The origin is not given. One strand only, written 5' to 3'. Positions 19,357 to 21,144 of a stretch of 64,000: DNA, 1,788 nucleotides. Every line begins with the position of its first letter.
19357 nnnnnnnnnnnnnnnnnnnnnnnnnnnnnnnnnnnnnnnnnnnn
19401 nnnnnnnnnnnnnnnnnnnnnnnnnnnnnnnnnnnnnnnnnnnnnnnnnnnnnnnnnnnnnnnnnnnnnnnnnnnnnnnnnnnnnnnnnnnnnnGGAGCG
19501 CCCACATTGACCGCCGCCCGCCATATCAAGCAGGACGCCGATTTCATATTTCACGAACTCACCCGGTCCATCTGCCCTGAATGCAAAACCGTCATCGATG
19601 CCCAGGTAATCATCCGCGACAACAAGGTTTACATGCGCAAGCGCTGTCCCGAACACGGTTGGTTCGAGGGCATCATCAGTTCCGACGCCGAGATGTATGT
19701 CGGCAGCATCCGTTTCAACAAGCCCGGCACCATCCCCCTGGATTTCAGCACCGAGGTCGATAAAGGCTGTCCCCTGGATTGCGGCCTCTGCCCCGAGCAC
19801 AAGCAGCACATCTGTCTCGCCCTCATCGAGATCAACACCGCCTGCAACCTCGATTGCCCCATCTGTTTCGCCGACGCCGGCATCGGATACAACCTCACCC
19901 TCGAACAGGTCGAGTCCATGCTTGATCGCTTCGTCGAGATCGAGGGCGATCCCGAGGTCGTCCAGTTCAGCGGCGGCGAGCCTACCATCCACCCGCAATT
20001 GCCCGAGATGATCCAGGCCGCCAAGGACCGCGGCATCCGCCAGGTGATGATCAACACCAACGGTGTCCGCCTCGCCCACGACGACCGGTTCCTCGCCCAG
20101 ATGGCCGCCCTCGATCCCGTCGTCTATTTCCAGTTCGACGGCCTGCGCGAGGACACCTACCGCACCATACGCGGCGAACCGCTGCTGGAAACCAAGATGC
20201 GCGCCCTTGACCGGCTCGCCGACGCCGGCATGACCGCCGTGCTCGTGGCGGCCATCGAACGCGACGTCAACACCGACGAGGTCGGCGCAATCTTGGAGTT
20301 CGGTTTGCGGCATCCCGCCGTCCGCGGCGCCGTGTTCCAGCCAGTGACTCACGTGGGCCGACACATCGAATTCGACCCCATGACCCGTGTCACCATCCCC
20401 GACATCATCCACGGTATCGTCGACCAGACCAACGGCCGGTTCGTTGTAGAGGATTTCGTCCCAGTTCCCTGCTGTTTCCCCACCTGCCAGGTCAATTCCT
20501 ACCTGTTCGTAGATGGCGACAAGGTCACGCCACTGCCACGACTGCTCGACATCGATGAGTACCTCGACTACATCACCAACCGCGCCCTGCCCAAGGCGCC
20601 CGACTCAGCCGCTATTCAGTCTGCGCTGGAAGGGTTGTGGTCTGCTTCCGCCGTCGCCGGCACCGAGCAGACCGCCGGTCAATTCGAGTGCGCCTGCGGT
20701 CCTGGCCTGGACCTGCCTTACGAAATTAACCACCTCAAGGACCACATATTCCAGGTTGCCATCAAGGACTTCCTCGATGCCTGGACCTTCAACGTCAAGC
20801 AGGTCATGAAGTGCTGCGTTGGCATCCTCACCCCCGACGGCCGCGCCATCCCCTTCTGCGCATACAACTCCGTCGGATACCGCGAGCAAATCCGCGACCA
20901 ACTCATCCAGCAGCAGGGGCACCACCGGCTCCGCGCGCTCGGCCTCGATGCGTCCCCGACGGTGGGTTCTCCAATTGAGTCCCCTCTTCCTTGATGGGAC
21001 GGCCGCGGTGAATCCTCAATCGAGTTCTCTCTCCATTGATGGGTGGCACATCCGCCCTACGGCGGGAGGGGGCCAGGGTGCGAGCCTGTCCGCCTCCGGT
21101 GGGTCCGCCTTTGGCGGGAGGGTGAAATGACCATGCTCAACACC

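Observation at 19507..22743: Tes/MJ0619-like multi-cluster radical SAM enzyme + ArsM-like methyltransferase + PlsY: possible membrane-lipid remodelling module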

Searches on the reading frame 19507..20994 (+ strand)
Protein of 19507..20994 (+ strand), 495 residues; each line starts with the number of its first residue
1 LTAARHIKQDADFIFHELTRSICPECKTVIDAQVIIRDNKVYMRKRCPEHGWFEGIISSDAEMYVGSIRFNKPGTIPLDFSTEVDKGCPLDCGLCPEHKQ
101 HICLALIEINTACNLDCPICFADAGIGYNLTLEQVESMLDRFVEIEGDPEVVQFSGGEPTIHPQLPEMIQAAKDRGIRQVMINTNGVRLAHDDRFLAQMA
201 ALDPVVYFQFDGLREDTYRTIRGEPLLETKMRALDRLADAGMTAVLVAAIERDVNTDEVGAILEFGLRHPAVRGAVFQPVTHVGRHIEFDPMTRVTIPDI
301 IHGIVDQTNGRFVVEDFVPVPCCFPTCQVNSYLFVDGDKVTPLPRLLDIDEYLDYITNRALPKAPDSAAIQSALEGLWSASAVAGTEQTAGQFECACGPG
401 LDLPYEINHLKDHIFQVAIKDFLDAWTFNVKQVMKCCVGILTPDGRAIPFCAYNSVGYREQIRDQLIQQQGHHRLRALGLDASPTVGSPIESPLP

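Call 3: search_protein_families(library=pfam, proteins=[window:19507-20994:+], max_evalue=0.01)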
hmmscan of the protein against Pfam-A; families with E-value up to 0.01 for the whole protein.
window:19507-20994:+ (495 aa): 4 families
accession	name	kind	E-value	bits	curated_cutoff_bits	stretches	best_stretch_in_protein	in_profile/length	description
PF04055.27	Radical_SAM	-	6.3e-21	75.7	29.5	1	108-265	2-165/166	Radical SAM superfamily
PF23545.1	Zn_ribbon_HMPTM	-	1.9e-19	69.4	27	1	15-58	1-44/45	HMPTM N-terminal zinc ribbon domain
PF13353.11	Fer4_12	-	0.00042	21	22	1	112-211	14-118/137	4Fe-4S single cluster domain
PF00702.32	Hydrolase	-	0.0025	18.7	26.4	1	148-239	86-170/191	haloacid dehalogenase-like hydrolase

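Call 4: search_protein_families(library=ncbifam, proteins=[window:19507-20994:+], max_evalue=0.01)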
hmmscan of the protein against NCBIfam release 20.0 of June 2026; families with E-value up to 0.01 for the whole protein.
window:19507-20994:+ (495 aa): 50 families (the best 25 are shown)
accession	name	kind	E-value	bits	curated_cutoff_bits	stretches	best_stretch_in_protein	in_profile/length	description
NF045646.2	rSAM_Se_TrsS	equivalog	3.7e-109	365.2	490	1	19-455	3-431/441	radical SAM (seleno)protein TrsS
NF045702.1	rSAM_GDGT_ether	equivalog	2.1e-100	336.7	450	2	19-328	2-317/486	tetraether lipid synthase Tes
NF045703.1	rSAM_Tes_intein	exception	8e-58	196.1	1700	3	128-360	622-875/1040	tetraether lipid synthase Tes, intein-containing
NF001199.0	PRK00164.2-1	equivalog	1.6e-17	63.6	231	1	100-269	9-178/308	GTP 3',8-cyclase MoaA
TIGR03962.1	mycofact_rSAM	equivalog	1.3e-15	57.4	265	1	101-255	11-162/339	mycofactocin radical SAM maturase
TIGR02668.1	moaA_archaeal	equivalog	1.5e-15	57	325.25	1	107-266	14-173/303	GTP 3',8-cyclase MoaA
TIGR04317.1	W_rSAM_matur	equivalog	3e-15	56.2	380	1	106-239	7-138/349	tungsten cofactor oxidoreductase radical SAM maturase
TIGR02666.1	moaA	equivalog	3.1e-15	56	284.05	1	109-270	16-184/336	GTP 3',8-cyclase MoaA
NF038283.1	viperin_w_prok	equivalog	8.8e-13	48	180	1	109-221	8-125/281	viperin family antiviral radical SAM protein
TIGR04055.1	rSAM_NirJ2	equivalog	2.3e-12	47.1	500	1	111-288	8-184/326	putative heme d1 biosynthesis radical SAM protein NirJ2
TIGR04546.1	rSAM_ahbC_deAc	equivalog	3.7e-12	45.7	650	1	108-285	44-218/390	12,18-didecarboxysiroheme deacetylase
NF045574.1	sacti_mat_StsB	exception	4.8e-12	45.5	625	1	107-261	100-251/466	StsB family radical SAM/SPASM domain sactipeptide maturase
TIGR04545.1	rSAM_ahbD_hemeb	equivalog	5.5e-12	45.8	500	1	107-280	4-176/339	heme b synthase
TIGR04347.1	pseudo_SAM_Halo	equivalog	7.1e-12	45.3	525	1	97-251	32-185/390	TIGR04347 family pseudo-SAM/SPASM protein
TIGR04053.2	TIGR04053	equivalog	7.6e-12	45.1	395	1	103-308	8-214/366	TIGR04053 family radical SAM/SPASM domain-containing protein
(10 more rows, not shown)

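Call 6: search_solved_structures(query=window:19507-20994:+, max_evalue=0.001, show_alignments=1)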
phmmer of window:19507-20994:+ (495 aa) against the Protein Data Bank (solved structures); distinct sequences matched with E-value up to 0.001: 5.
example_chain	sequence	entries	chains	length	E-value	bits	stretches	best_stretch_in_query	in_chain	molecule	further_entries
7tol_A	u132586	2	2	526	3.4e-83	283.5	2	17-327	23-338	glycerol dibiphytanyl glycerol tetraether - macrocyclic archaeol synthase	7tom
7vob_C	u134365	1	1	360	2.1e-09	40.1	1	106-242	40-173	Cytosylglucuronate decarboxylase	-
7voc_C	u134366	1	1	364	2.2e-09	40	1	106-242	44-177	Cytosylglucuronate decarboxylase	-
6efn_A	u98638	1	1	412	5.2e-06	28.9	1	106-265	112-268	Sporulation killing factor maturation protein SkfB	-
7n7h_A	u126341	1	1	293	0.00046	22.5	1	111-257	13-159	VIPERIN-LIKE ENZYME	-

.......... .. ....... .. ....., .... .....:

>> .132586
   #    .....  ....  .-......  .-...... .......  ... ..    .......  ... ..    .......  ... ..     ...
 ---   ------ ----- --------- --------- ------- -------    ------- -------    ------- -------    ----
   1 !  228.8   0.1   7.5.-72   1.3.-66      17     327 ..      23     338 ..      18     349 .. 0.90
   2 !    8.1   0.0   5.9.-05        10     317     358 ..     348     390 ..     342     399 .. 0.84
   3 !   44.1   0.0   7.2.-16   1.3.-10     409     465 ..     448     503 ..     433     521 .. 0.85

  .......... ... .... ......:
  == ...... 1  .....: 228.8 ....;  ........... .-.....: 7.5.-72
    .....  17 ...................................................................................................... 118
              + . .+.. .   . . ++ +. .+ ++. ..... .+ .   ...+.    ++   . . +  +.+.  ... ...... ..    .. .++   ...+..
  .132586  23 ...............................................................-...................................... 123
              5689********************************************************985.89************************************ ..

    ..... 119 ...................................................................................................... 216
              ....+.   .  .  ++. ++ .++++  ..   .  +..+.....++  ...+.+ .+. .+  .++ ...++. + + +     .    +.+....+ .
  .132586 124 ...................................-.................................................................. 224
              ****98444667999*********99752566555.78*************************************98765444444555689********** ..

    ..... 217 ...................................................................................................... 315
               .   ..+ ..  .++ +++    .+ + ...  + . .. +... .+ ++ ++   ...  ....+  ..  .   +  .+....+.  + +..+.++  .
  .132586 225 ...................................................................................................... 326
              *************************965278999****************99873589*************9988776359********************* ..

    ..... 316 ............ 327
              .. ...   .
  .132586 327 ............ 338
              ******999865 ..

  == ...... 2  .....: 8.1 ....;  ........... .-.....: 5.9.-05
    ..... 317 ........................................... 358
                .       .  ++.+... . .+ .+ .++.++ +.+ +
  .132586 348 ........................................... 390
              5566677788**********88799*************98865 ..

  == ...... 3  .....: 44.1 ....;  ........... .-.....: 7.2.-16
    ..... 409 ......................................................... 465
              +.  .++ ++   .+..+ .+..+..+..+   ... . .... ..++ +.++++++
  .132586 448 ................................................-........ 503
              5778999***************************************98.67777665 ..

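Call 12: find_homologous_proteins(query=window:19507-20994:+, max_evalue=1e-20)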
Query window:19507-20994:+ (495 aa): 6942 proteins with E <= 1e-20 among 8000 candidates; the best 120 are listed.
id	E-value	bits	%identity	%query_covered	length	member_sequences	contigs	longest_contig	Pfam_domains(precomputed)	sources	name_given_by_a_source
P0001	0.0e+0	1058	82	56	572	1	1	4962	PF23545.2,PF04055.28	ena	-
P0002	0.0e+0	1017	87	100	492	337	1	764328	PF23545.2,PF04055.28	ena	-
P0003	2.3e-294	995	87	96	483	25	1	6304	PF23545.2,PF04055.28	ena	-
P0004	4.5e-293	991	86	97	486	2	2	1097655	PF23545.2,PF04055.28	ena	-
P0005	1.1e-285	966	87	93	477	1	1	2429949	PF23545.2,PF04055.28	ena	-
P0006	1.6e-283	959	83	96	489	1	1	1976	PF23545.2,PF04055.28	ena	-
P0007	7.2e-282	954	82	96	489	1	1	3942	PF23545.2,PF04055.28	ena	-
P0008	1.0e-280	950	82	96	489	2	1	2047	PF23545.2,PF04055.28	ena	-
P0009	3.4e-280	948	82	97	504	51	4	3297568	PF23545.2,PF04055.28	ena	-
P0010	1.7e-279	946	82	96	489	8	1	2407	PF23545.2,PF04055.28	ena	-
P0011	2.5e-278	942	81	96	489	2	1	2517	PF23545.2,PF04055.28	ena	-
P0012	3.4e-278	942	81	96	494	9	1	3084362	PF23545.2,PF04055.28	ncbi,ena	-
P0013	3.5e-277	938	81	97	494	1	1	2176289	PF23545.2,PF04055.28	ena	-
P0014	4.3e-277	938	81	96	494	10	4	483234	PF23545.2,PF04055.28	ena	-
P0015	4.5e-277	938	81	96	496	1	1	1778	PF23545.2,PF04055.28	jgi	jgi:uncharacterized radical SAM superfamily Fe-S cluster-containing enzyme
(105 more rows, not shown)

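Call 13: find_related_loci(query=window:19507-20994:+, collection=genome_contigs, flank=6000)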
Query window:19507-20994:+ (495 aa) in genome_contigs; peptide patterns used: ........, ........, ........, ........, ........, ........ (x = any residue, [..] = any of these).
370 stretches matched a pattern; 165 encode a relative of the query (tblastn E <= 1e-3); the best 80 are kept; 80 distinct loci.
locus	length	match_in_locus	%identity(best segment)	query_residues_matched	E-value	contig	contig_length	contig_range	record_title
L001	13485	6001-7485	97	1-495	0e+0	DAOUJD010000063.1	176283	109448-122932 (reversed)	MAG TPA_asm: Dehalococcoidia bacterium isolate S32_242 k113_4421764, whole genome shotgun sequence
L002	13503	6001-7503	90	1-495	0e+0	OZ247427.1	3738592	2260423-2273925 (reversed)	MAG: Dehalococcoidia bacterium isolate b7f8797e-9f69-4263-9aa4-ebb5cb8f718b genome assembly, chromosome: 1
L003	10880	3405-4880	91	1-494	0e+0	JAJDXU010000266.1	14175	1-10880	MAG: Dehalococcoidia bacterium isolate jk18x27bins.51 k141_1240684, whole genome shotgun sequence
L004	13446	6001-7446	92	1-482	0e+0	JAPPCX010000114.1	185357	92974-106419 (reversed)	MAG: Chloroflexota bacterium isolate IRC4_bin_11 NODE_77_length_185357_cov_10.9643, whole genome shotgun sequence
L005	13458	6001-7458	90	1-486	0e+0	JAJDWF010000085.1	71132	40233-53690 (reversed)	MAG: Dehalococcoidia bacterium isolate jk18x22bins.99 k141_724830, whole genome shotgun sequence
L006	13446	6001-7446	92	1-482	0e+0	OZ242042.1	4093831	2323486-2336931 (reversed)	MAG: Dehalococcoidia bacterium isolate f9cecd87-683c-406e-b8e3-528e430a091d genome assembly, chromosome: 1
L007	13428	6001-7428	91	1-476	0e+0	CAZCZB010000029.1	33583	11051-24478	MAG TPA_asm: uncultured Dehalococcoidia bacterium isolate SRP109090_co1_5 genome assembly, contig: NODE_1698_length_3358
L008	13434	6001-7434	91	1-478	0e+0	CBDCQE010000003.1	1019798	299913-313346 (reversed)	MAG: Dehalococcoidia bacterium isolate 93e12e9e-77eb-4f93-925f-bdd4af2af2f3 genome assembly, contig: contig_3, whole gen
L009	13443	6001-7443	91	1-481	0e+0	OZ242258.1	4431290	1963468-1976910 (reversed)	MAG: Dehalococcoidia bacterium isolate ebb30a51-fd80-4f91-a9df-d4bc6488b8f2 genome assembly, chromosome: 1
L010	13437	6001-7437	91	1-479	0e+0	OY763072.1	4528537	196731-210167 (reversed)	MAG: Dehalococcoidia bacterium isolate 40e540cc-5106-4b3b-ab2b-631d7f64572a genome assembly, chromosome: 1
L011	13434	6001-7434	91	1-478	0e+0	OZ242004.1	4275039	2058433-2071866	MAG: Dehalococcoidia bacterium isolate 6092164f-d889-4bea-886a-f75bca8a53ef genome assembly, chromosome: 1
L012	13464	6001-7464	90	1-488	0e+0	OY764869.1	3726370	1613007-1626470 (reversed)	MAG: Dehalococcoidia bacterium isolate 68cf78b7-8a41-43a5-8848-46054f5a18e3 genome assembly, chromosome: 1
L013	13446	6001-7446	90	1-482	0e+0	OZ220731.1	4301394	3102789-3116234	MAG: Dehalococcoidia bacterium isolate 4e89fbe3-e5a8-4f6c-a4f9-b322f53a0d40 genome assembly, chromosome: 1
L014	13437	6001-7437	90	1-479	0e+0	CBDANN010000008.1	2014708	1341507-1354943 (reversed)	MAG: Dehalococcoidia bacterium isolate bab385ab-22f5-4112-b3d4-ef8e4049cb71 genome assembly, contig: contig_8, whole gen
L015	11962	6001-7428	91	1-476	0e+0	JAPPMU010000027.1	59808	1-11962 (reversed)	MAG: Chloroflexota bacterium isolate RHO3_bin_54 NODE_1169_length_59808_cov_19.966579, whole genome shotgun sequence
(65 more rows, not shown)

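Call 23: search_protein_representatives(protein=window:19507-20994:+)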
Query: 495 residues. Proteins with E-value up to 0.001 (for the whole library): 10188; up to 1e-10: 2816; up to 1e-30: 746. The best 150 are listed.
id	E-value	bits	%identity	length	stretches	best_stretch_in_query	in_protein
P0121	2.9e-165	567.5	52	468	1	8-464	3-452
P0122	9.5e-161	552.6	54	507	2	16-398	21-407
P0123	6.6e-143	493.7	79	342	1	7-266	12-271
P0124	5.2e-130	451.2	47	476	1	18-456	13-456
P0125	1.0e-123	430.4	56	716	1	9-341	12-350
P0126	3.5e-122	425.4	43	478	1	8-456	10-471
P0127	1.3e-120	420.2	58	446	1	11-333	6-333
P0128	4.2e-119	415.2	44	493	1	13-461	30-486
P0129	1.3e-112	393.7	40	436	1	21-459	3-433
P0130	2.3e-111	389.7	43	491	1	12-464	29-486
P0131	4.0e-111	388.9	43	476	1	18-455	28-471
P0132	6.1e-111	388.3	41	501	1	7-459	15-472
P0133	1.1e-109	384.2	42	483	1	14-456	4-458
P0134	2.3e-107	376.5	39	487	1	7-456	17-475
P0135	4.3e-104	365.7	41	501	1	12-456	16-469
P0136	4.6e-104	365.6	45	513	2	15-359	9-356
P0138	5.6e-98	345.5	37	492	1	13-460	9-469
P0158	1.6e-88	314.4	35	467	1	11-456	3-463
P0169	5.4e-81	289.5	34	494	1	7-455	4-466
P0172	5.7e-80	286.1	40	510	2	10-347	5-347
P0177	1.6e-79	284.6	36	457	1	19-455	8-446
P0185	2.8e-77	277.2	36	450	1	19-460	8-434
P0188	1.9e-74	267.9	41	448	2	19-330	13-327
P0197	8.4e-71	255.9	32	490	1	10-472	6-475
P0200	2.1e-70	254.6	33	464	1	19-454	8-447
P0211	3.7e-69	250.5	40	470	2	18-320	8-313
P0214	1.5e-68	248.4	31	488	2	17-321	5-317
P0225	3.4e-67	244.0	34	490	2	19-328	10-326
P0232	2.1e-66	241.4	40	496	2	18-336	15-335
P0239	1.0e-65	239.1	34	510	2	14-326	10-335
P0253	2.2e-64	234.7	30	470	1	19-459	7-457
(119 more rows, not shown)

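Call 25: search_protein_families(library=ncbifam, proteins=[P0121, P0124, P0129, P0134, P0138, P0158, P0185, P0200, P0188, P0232], max_evalue=1e-40)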
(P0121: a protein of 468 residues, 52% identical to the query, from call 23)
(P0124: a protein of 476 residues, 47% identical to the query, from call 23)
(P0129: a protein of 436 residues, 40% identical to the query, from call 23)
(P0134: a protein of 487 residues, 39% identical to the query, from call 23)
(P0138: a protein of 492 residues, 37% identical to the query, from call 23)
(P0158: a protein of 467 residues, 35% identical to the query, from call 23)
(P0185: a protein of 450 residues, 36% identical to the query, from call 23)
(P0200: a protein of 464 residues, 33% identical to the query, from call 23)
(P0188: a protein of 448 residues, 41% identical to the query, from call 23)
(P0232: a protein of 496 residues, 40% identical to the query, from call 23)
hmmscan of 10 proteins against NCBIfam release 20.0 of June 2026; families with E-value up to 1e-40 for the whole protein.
P0121 (468 aa): 3 families
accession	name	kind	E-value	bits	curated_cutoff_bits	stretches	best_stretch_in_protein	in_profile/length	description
NF045702.1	rSAM_GDGT_ether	equivalog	8.1e-108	361.1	450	1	14-320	2-314/486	tetraether lipid synthase Tes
NF045646.2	rSAM_Se_TrsS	equivalog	2e-106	356.2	490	1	14-441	3-430/441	radical SAM (seleno)protein TrsS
NF045703.1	rSAM_Tes_intein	exception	6e-66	223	1700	0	144-317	644-816/1040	tetraether lipid synthase Tes, intein-containing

P0124 (476 aa): 3 families
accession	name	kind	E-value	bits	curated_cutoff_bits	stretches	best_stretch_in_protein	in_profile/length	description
NF045646.2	rSAM_Se_TrsS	equivalog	3.1e-98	329.2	490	1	14-455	3-431/441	radical SAM (seleno)protein TrsS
NF045702.1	rSAM_GDGT_ether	equivalog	6.6e-95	318.5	450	1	14-322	2-314/486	tetraether lipid synthase Tes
NF045703.1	rSAM_Tes_intein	exception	8.2e-55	186.1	1700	0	126-457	625-981/1040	tetraether lipid synthase Tes, intein-containing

P0129 (436 aa): 3 families
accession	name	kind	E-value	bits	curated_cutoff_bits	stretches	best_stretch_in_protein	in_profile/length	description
NF045646.2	rSAM_Se_TrsS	equivalog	2.2e-105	352.8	490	1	3-431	5-433/441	radical SAM (seleno)protein TrsS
NF045702.1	rSAM_GDGT_ether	equivalog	1e-96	324.5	450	1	3-431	4-472/486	tetraether lipid synthase Tes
NF045703.1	rSAM_Tes_intein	exception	8.7e-50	169.5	1700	0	132-432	645-982/1040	tetraether lipid synthase Tes, intein-containing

P0134 (487 aa): 3 families
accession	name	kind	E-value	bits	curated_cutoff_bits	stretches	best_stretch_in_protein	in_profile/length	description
NF045646.2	rSAM_Se_TrsS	equivalog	6.6e-94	314.9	490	1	29-479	3-436/441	radical SAM (seleno)protein TrsS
NF045702.1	rSAM_GDGT_ether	equivalog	6e-91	305.5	450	1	29-338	2-313/486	tetraether lipid synthase Tes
NF045703.1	rSAM_Tes_intein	exception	2.1e-46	158.3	1700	0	160-475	645-980/1040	tetraether lipid synthase Tes, intein-containing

P0138 (492 aa): 3 families
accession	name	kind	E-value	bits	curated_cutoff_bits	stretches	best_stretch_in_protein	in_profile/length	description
NF045702.1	rSAM_GDGT_ether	equivalog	2.2e-91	306.9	450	1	15-333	2-314/486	tetraether lipid synthase Tes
NF045646.2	rSAM_Se_TrsS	equivalog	1.7e-90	303.7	490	1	14-471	2-437/441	radical SAM (seleno)protein TrsS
NF045703.1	rSAM_Tes_intein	exception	3.8e-48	164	1700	0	146-467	645-981/1040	tetraether lipid synthase Tes, intein-containing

P0158 (467 aa): 2 families
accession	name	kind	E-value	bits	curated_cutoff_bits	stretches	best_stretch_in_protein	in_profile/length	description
NF045646.2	rSAM_Se_TrsS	equivalog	5.9e-77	259.1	490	1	10-463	2-432/441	radical SAM (seleno)protein TrsS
NF045702.1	rSAM_GDGT_ether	equivalog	1.7e-76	257.8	450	1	11-315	2-312/486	tetraether lipid synthase Tes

P0185 (450 aa): 3 families
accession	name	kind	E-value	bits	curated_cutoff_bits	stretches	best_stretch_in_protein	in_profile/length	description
NF045646.2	rSAM_Se_TrsS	equivalog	3.9e-136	454.1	490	1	7-439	2-441/441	radical SAM (seleno)protein TrsS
NF045702.1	rSAM_GDGT_ether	equivalog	1.6e-119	399.7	450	1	8-309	2-311/486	tetraether lipid synthase Tes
NF045703.1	rSAM_Tes_intein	exception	5.4e-73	246.3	1700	1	120-309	625-816/1040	tetraether lipid synthase Tes, intein-containing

P0200 (464 aa): 3 families
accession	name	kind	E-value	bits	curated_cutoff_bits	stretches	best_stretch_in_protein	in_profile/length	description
NF045646.2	rSAM_Se_TrsS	equivalog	4e-175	582.6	490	1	7-456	2-439/441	radical SAM (seleno)protein TrsS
NF045702.1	rSAM_GDGT_ether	equivalog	1.8e-112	376.5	450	1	8-313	2-309/486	tetraether lipid synthase Tes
NF045703.1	rSAM_Tes_intein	exception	2e-62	211.3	1700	1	121-312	624-813/1040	tetraether lipid synthase Tes, intein-containing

P0188 (448 aa): 3 families
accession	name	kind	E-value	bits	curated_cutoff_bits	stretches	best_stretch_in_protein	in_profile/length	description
NF045646.2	rSAM_Se_TrsS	equivalog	1.2e-182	607.4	490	1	12-443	2-441/441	radical SAM (seleno)protein TrsS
NF045702.1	rSAM_GDGT_ether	equivalog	4.1e-113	378.6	450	1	12-326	1-318/486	tetraether lipid synthase Tes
NF045703.1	rSAM_Tes_intein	exception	1.4e-67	228.3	1700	1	146-316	645-813/1040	tetraether lipid synthase Tes, intein-containing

P0232 (496 aa): 3 families
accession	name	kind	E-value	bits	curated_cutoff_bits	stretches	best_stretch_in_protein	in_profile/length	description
NF045646.2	rSAM_Se_TrsS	equivalog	1.3e-165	551.3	490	1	15-358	2-346/441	radical SAM (seleno)protein TrsS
NF045702.1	rSAM_GDGT_ether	equivalog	7.8e-92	308.4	450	1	16-344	2-334/486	tetraether lipid synthase Tes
NF045703.1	rSAM_Tes_intein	exception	8.2e-46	156.3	1700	0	145-318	643-813/1040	tetraether lipid synthase Tes, intein-containing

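Call 26: find_encoding_contigs(protein=P0124, flank=6000, max_places=3)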
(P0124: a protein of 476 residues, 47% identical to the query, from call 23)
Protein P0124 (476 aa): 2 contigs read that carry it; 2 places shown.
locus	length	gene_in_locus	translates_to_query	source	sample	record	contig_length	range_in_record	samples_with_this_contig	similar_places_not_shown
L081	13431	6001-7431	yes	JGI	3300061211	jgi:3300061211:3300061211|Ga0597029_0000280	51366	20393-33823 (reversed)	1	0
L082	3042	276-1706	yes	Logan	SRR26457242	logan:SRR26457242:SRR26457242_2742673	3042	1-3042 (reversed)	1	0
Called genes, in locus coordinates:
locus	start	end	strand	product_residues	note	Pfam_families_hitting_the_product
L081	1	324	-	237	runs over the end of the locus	PF00483:NTP_transferase, PF12804:NTP_transf_3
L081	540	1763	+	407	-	PF01551:Peptidase_M23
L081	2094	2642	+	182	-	PF13302:Acetyltransf_3, PF13420:Acetyltransf_4, PF00583:Acetyltransf_1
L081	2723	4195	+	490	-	PF24923:ATP-grasp_IQCH, PF18105:PGM1_C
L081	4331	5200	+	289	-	PF00561:Abhydrolase_1, PF12146:Hydrolase_4 (weak), PF12697:Abhydrolase_6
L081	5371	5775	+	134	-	-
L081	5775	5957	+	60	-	-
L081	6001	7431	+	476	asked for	PF23545:Zn_ribbon_HMPTM, PF04055:Radical_SAM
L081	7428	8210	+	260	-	PF13489:Methyltransf_23, PF01209:Ubie_methyltran (faint), PF07021:MetW (weak), PF13847:Methyltransf_31, PF08241:Methyltransf_11, PF08242:Methyltransf_12, PF13649:Methyltransf_25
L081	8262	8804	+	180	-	PF00723:Glyco_hydro_15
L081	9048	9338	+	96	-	-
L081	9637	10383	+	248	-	PF13185:GAF_2, PF03861:ANTAR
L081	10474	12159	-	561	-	-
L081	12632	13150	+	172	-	PF12844:HTH_19, PF13560:HTH_31 (weak), PF01381:HTH_3, PF01909:NTP_transf_2, PF18765:Polbeta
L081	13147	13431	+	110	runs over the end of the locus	PF01934:HepT-like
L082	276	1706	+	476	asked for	PF23545:Zn_ribbon_HMPTM, PF04055:Radical_SAM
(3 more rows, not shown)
